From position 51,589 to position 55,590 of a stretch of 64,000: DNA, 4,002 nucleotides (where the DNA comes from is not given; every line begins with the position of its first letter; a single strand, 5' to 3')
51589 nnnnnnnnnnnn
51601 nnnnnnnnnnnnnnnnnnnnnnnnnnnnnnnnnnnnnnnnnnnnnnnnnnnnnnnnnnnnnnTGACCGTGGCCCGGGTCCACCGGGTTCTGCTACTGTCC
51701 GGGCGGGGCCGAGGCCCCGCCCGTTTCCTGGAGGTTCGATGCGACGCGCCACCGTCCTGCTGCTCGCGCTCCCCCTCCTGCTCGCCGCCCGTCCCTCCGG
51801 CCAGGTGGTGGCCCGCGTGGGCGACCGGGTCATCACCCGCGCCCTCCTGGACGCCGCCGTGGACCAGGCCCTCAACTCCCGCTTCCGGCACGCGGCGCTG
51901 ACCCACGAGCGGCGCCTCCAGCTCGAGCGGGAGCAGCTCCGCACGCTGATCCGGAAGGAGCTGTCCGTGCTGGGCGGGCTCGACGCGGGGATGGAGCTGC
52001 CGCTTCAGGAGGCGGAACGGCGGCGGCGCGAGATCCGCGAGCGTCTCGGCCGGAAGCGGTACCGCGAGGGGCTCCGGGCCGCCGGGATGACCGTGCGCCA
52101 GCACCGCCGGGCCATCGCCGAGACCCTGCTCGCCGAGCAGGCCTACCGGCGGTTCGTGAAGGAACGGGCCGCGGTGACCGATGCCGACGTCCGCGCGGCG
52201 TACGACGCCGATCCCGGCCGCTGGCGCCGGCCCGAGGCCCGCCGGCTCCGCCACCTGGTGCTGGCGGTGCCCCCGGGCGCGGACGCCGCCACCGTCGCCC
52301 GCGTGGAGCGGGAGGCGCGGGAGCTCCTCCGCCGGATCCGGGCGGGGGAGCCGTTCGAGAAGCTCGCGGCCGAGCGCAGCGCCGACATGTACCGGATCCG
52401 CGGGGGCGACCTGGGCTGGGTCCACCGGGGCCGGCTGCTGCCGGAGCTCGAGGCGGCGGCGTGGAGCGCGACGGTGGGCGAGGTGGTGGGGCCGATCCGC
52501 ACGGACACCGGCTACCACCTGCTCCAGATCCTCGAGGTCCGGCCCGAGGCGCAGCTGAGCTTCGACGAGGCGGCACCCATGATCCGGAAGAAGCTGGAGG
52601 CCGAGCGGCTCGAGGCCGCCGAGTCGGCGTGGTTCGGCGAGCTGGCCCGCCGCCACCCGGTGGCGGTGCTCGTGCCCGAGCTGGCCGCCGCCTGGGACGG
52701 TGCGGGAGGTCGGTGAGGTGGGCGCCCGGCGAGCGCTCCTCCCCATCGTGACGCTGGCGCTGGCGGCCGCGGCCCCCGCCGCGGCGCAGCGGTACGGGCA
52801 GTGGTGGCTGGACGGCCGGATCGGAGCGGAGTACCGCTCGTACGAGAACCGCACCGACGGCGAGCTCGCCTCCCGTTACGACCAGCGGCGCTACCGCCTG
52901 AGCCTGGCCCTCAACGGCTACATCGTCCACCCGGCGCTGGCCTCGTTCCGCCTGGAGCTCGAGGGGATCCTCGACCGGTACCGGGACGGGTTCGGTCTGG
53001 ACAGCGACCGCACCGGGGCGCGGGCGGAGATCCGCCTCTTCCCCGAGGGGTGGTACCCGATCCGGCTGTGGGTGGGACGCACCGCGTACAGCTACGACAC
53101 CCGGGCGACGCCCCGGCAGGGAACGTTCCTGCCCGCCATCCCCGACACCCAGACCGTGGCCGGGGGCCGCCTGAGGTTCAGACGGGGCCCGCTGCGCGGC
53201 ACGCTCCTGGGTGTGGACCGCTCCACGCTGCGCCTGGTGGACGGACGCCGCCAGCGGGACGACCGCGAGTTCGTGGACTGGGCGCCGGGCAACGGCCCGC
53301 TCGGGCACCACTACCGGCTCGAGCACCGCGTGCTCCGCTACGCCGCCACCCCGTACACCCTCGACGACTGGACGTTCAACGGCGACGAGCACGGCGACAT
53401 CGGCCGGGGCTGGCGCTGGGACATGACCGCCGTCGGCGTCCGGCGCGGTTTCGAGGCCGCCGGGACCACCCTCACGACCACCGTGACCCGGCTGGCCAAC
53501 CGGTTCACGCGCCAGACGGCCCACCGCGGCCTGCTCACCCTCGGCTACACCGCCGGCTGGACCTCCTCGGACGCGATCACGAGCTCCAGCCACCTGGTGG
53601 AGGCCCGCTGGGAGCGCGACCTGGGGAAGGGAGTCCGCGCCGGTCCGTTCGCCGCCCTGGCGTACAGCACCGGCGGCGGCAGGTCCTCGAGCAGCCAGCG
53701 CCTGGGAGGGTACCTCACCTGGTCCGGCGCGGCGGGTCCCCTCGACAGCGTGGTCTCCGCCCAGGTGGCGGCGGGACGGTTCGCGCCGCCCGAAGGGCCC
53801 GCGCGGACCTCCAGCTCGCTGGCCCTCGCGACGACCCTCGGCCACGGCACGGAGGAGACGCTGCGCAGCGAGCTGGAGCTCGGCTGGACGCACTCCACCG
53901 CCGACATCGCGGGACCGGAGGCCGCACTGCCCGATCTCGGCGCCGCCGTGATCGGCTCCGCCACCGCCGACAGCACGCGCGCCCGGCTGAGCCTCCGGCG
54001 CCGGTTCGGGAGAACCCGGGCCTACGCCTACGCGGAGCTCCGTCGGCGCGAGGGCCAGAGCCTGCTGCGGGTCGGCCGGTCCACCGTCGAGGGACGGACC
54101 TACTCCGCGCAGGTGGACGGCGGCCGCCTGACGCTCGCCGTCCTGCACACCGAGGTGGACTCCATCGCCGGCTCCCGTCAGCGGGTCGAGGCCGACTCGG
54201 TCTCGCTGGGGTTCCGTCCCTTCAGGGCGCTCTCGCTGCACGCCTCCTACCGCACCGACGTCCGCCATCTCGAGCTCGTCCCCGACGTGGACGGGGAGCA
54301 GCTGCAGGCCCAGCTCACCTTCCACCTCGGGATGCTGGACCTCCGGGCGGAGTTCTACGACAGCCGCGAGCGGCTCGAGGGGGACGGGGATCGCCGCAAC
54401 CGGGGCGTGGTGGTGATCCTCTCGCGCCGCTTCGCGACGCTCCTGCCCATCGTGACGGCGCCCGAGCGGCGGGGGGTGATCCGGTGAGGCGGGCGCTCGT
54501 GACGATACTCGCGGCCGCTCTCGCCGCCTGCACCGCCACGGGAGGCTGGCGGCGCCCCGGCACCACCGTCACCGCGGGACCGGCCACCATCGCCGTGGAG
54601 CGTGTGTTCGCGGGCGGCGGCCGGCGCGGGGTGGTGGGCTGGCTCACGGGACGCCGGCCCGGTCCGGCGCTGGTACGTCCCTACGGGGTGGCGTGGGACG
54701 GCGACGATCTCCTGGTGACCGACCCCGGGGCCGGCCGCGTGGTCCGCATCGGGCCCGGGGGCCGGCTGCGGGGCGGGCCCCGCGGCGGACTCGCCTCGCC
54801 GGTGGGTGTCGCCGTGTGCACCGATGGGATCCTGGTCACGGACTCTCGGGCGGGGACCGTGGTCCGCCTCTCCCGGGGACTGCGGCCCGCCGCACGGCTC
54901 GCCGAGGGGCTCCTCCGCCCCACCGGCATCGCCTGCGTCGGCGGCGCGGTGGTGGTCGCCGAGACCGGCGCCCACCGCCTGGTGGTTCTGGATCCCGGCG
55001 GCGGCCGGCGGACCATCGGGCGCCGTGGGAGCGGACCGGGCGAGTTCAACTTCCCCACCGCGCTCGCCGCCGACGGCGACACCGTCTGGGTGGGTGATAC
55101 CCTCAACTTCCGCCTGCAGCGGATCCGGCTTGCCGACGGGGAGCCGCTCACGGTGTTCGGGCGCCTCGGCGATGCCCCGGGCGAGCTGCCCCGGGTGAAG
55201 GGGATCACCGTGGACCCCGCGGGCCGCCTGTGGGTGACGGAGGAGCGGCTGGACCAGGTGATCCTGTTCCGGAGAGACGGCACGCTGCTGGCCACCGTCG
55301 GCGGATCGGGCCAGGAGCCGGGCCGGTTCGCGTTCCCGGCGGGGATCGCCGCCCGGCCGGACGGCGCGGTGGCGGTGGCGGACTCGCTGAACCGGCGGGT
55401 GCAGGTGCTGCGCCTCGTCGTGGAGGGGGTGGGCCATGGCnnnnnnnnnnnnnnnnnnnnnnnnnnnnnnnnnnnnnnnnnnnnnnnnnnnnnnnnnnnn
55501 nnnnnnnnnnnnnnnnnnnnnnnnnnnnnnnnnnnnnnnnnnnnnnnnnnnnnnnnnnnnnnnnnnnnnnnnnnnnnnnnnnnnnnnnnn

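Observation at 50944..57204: Sigma-54-driven module (tetraheme cytochrome - hairpin - PPIase - beta-barrel - NHL propeller - tetraheme - 7+1-heme cytochrome): candidate cytochrome-filament / EET secretion-assembly system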

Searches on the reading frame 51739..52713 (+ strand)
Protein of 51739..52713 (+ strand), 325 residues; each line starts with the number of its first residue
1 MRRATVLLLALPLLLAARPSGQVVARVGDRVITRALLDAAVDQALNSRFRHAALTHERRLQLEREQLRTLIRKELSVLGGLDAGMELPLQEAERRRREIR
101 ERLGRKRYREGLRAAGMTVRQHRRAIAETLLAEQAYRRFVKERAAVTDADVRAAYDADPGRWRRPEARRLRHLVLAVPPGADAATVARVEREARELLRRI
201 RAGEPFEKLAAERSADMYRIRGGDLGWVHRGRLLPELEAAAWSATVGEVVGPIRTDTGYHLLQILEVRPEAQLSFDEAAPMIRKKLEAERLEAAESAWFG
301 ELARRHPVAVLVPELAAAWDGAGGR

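Call 6: search_protein_families(library=pfam, proteins=[window:51739-52713:+], max_evalue=0.01)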
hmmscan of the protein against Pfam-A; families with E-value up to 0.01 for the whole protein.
window:51739-52713:+ (325 aa): 4 families
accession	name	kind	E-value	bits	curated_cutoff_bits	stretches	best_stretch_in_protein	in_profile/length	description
PF00639.27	Rotamase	-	1.3e-19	71.4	21.7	1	172-264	1-95/97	PPIC-type PPIASE domain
PF13145.12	Rotamase_2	-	5.4e-16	59.9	27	1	146-279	1-120/121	PPIC-type PPIASE domain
PF13616.12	Rotamase_3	-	6.1e-16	59.5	22.5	1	167-267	15-115/116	PPIC-type PPIASE domain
PF13624.11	SurA_N_3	-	1.2e-07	32.1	27.2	1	20-134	37-160/162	SurA-like N-terminal domain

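Call 7: search_protein_families(library=ncbifam, proteins=[window:51739-52713:+], max_evalue=0.01)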
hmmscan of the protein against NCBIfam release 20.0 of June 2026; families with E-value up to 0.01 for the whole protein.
window:51739-52713:+ (325 aa): 8 families
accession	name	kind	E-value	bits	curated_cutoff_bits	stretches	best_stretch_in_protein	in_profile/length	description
TIGR02933.1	nifM_nitrog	equivalog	4e-24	85.9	168.2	1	105-299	61-252/256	nitrogen fixation protein NifM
NF008038.0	PRK10770.1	equivalog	1.5e-19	70.1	394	1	8-272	8-278/431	peptidylprolyl isomerase SurA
NF002827.0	PRK03002.1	equivalog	1.1e-17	64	343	1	189-292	146-248/285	peptidylprolyl isomerase PrsA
NF000809.0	PRK00059.1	equivalog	1.2e-17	64.3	303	1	23-292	37-312/336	peptidylprolyl isomerase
NF008054.0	PRK10788.1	equivalog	6.3e-15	54.9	493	1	142-290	245-381/626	peptidylprolyl isomerase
NF002824.0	PRK02998.1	subfamily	4.5e-14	52.5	360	1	188-298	143-252/283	peptidylprolyl isomerase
NF011969.0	PRK15441.1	equivalog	9.4e-12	45.2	127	1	187-265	12-90/93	peptidylprolyl isomerase PpiC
NF002846.0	PRK03095.1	equivalog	2.1e-11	43.8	361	1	190-294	143-247/287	peptidylprolyl isomerase PrsA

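Call 79: search_solved_structures(query=window:51739-52713:+, max_evalue=0.001)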
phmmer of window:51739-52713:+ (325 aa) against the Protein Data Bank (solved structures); distinct sequences matched with E-value up to 0.001: 66 (the best 60 are shown).
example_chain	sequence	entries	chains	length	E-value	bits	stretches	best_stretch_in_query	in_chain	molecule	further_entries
9hg5_F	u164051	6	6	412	2.6e-24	89.4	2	22-272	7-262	Chaperone SurA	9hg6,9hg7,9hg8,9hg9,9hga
1m5y_A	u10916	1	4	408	3.8e-24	88.9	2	22-272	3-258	Survival protein surA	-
8pz1_F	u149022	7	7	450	1e-23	87.5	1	26-272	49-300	Chaperone SurA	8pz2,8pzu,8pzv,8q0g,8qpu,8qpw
8qpv_F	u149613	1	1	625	2.8e-23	86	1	27-272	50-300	Chaperone SurA,Outer membrane protein X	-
8qp5_P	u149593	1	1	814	8.2e-23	84.5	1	27-272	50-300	Chaperone SurA,Serine protease EspP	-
2pv3_A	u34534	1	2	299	5.4e-18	68.6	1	22-277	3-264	Chaperone surA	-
6vj4_A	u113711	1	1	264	5.8e-17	65.2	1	188-291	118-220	Peptidylprolyl isomerase PrsA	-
2pv1_A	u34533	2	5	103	8.2e-14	54.9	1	169-268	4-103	Chaperone surA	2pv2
4wo7_A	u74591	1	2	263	8.7e-13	51.5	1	133-270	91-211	Foldase protein PrsA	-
1zk6_A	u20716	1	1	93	1.2e-11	47.8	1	190-264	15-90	Foldase protein prsA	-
1jns_A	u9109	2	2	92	7.6e-11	45.2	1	186-265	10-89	PEPTIDYL-PROLYL CIS-TRANS ISOMERASE C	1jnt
6vj6_A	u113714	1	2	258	1.1e-10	44.7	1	187-293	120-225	Peptidylprolyl isomerase (PrsA)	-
2m1i_A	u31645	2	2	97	1.7e-10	44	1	188-263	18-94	Parvulin-like peptidyl-prolyl isomerase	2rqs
2m08_A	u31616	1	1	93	6.7e-10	42.1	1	190-263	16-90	PpiC-type peptidyl-prolyl cis-trans isomerase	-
6xd8_A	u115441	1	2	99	2.4e-09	40.2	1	187-267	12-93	Foldase protein PrsA 1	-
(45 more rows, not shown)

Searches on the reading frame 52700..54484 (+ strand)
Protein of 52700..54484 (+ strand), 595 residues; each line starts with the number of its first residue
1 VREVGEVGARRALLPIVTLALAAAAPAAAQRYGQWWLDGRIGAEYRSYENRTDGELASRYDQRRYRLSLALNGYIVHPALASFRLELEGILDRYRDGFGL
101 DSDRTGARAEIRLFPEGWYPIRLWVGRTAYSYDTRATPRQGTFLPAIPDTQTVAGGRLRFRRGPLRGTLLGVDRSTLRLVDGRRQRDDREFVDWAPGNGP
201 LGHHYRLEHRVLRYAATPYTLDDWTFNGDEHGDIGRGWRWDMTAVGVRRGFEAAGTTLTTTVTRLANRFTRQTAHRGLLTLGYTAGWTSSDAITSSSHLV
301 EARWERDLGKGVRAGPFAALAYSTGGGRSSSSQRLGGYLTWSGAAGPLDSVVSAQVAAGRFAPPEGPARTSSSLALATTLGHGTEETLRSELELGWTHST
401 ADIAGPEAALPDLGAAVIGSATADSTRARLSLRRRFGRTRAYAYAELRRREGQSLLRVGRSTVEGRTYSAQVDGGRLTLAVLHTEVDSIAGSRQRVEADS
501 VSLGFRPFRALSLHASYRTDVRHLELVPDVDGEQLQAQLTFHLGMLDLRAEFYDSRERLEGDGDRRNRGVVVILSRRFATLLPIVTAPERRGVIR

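Call 6: search_protein_families(library=pfam, proteins=[window:52700-54484:+], max_evalue=0.01)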
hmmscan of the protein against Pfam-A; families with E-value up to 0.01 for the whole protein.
window:52700-54484:+ (595 aa): 0 families

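Call 7: search_protein_families(library=ncbifam, proteins=[window:52700-54484:+], max_evalue=0.01)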
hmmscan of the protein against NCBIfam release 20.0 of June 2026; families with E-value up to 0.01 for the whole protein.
window:52700-54484:+ (595 aa): 0 families

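Call 37: find_homologous_proteins(query=window:52718-54484:+, max_evalue=0.001)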
Query window:52718-54484:+ (589 aa): 2 proteins with E <= 0.001 among 8000 candidates.
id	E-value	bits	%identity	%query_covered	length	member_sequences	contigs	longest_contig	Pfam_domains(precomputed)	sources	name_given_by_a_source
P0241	0.0e+0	1299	100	100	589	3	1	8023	-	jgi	-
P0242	2.6e-185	636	53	99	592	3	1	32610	-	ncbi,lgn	-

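Call 49: search_protein_representatives(protein=window:52718-54484:+)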
Query: 589 residues. Proteins with E-value up to 0.001 (for the whole library): 160; up to 1e-10: 140; up to 1e-30: 109. The best 150 are listed.
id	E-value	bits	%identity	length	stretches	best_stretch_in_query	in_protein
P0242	8.2e-186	635.7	54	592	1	4-589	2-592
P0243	3.8e-97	342.9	40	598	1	9-589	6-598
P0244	6.4e-97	342.2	38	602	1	21-589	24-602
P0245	5.3e-92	325.9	37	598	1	18-589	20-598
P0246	7.5e-92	325.4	37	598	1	5-589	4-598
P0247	9.8e-92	325.1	37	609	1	10-588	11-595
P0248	9.6e-90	318.5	37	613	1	4-589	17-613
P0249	4.1e-89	316.4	35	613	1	13-589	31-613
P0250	2.0e-87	310.8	37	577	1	16-589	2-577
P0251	1.0e-86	308.5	36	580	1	18-589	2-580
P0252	3.9e-86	306.5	36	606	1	5-588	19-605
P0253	1.8e-85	304.4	36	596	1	9-589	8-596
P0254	3.2e-82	293.6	33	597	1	10-589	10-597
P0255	3.5e-82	293.5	34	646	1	6-588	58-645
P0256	2.9e-81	290.5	36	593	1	3-589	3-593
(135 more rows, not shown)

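Call 63: predict_structure(alignment_id=A2)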
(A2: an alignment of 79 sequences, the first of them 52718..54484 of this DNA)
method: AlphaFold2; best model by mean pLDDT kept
length: 589 residues; sequences in the alignment: 79
mean_pLDDT: 92.0   pTM: 0.83
mean pLDDT of the five models: 92.0, 90.9, 90.7, 90.5, 90.5
residues with pLDDT >= 90: 496; 70-90: 39; 50-70: 34; < 50: 20
segments of 3 or more residues with pLDDT < 50: 397-412
pLDDT, mean of each block of 10 residues (from residue 1): 61 60 80 98 98 97 97 96 96 92 98 98 90 60 97 97 98 96 98 94 97 96 97 98 97 98 96 98 96 98 98 96 96 98 98 93 95 98 98 67 37 74 99 98 89 89 98 98 95 99 98 97 97 98 98 95 98 94 66
secondary structure, 60 per line:
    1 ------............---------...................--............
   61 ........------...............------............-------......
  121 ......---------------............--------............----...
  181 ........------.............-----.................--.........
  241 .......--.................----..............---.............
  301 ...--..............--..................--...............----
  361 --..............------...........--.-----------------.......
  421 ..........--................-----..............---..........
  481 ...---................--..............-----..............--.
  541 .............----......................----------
elements in order: H7-18 E28-46 E49-68 E75-89 E96-107 E115-126 E142-153 E162-173 E178-188 E195-207 E213-229 E232-247 E250-266 E271-284 E288-303 E306-319 E322-339 E342-356 E363-376 E383-393 E414-430 E433-448 E454-467 E471-483 E487-502 E505-518 E524-537 E540-553 E558-579

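Call 66: fold_search(model_id=the predicted structure, library=pdb)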
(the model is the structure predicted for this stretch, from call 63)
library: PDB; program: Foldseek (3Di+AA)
matches with E <= 10: 806; with E <= 0.001: 262
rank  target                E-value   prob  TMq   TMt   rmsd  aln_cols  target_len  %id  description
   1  9fy9_D                6.4e-08  1.00  0.28  0.26  18.0       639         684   12  Cryo-EM structure of the type 1 chaperone-usher pilus FimD-tip complex (FimDHGFC) - Conformer 1 (released 2025-06-04)
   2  1nqg                  1.2e-07  1.00  0.39  0.40  10.7       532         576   11  OUTER MEMBRANE COBALAMIN TRANSPORTER (BTUB) FROM E. COLI, WITH BOUND CALCIUM (released 2003-04-29)
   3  5fp2_B                1.5e-07  1.00  0.31  0.33  17.3       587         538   10  Crystal structure of the siderophore receptor PirA from Pseudomonas aeruginosa (released 2015-12-09)
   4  5fp2_A                1.7e-07  1.00  0.30  0.34  16.6       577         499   10  Crystal structure of the siderophore receptor PirA from Pseudomonas aeruginosa (released 2015-12-09)
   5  3qlb_A                1.8e-07  1.00  0.28  0.26  18.4       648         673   12  Enantiopyochelin outer membrane TonB-dependent transporter from Pseudomonas fluorescens bound to the ferri-enantiopyoc (released 2011-12-07)
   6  6z8s_A                1.9e-07  1.00  0.32  0.30  16.3       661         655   10  Copper transporter OprC (released 2021-06-09)
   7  2vqi_B                2.0e-07  1.00  0.23  0.27  18.8       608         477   12  Structure of the P pilus usher (PapC) translocation pore (released 2008-05-27)
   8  2hdi_A                2.2e-07  1.00  0.37  0.36  15.3       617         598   10  Crystal structure of the Colicin I receptor Cir from E.coli in complex with receptor binding domain of Colicin Ia. (released 2007-05-08)
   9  6fok_B                2.3e-07  1.00  0.32  0.30  17.0       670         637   10  Copper transporter OprC (released 2019-03-13)
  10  6fok_A                2.4e-07  1.00  0.32  0.30  16.7       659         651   10  Copper transporter OprC (released 2019-03-13)
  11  9gbc_A                2.4e-07  1.00  0.31  0.28  19.2       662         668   10  Bacteroides thetaiotaomicron siderophore transporter XusA in complex with surface-exposed lipoprotein XusB (released 2025-08-06)
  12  9dir_B                2.6e-07  1.00  0.32  0.31  17.5       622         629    9  Cryo-EM structure of the heme/hemoglobin transporter ChuA, in complex with de novo designed binder G7 (released 2025-05-21)
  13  2vqi_A                2.9e-07  1.00  0.24  0.28  18.2       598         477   12  Structure of the P pilus usher (PapC) translocation pore (released 2008-05-27)
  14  6v81                  3.0e-07  1.00  0.30  0.28  17.4       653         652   10  The crystal structure of the outer-membrane transporter YncD (released 2020-05-06)
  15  3t24_B                3.0e-07  1.00  0.20  0.28  15.8       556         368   12  Crystal structure of Pseudomonas aeruginosa OpdQ (released 2012-02-08)
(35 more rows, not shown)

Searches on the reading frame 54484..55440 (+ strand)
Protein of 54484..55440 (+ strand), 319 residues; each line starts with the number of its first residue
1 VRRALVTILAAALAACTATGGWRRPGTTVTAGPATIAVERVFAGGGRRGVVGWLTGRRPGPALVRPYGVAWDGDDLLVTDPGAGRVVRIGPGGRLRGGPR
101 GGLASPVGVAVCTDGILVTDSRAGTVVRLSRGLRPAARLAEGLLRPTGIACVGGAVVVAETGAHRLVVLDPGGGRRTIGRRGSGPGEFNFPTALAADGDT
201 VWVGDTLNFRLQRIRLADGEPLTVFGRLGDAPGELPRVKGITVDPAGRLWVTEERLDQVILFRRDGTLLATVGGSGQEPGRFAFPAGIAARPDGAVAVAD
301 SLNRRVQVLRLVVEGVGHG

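Call 6: search_protein_families(library=pfam, proteins=[window:54484-55440:+], max_evalue=0.01)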
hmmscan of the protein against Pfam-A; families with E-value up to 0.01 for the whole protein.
window:54484-55440:+ (319 aa): 4 families
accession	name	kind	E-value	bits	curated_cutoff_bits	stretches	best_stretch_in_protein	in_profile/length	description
PF01436.27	NHL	-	1.2e-21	76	20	1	282-308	1-27/28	NHL repeat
PF08450.18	SGL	-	1.8e-08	34.7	26.3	1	114-273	60-221/246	SMP-30/Gluconolactonase/LRE-like region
PF24684.1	Vgb_lyase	-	3.6e-06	26.4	50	1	104-304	13-202/290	Virginiamycin B lyase family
PF17170.10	DUF5128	-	0.0047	16.6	22.9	0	170-193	70-94/321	6-bladed beta-propeller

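Call 7: search_protein_families(library=ncbifam, proteins=[window:54484-55440:+], max_evalue=0.01)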
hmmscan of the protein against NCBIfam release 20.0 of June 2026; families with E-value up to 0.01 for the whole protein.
window:54484-55440:+ (319 aa): 2 families
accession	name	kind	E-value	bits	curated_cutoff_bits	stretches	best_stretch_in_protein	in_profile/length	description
NF035926.1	scyF_NHL_VPEP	equivalog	1.7e-21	76.8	350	2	240-310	156-227/376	scytonemin biosynthesis PEP-CTERM protein ScyF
NF033206.1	ScyE_fam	subfamily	1.7e-09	37.7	80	0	123-204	233-318/333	ScyD/ScyE family protein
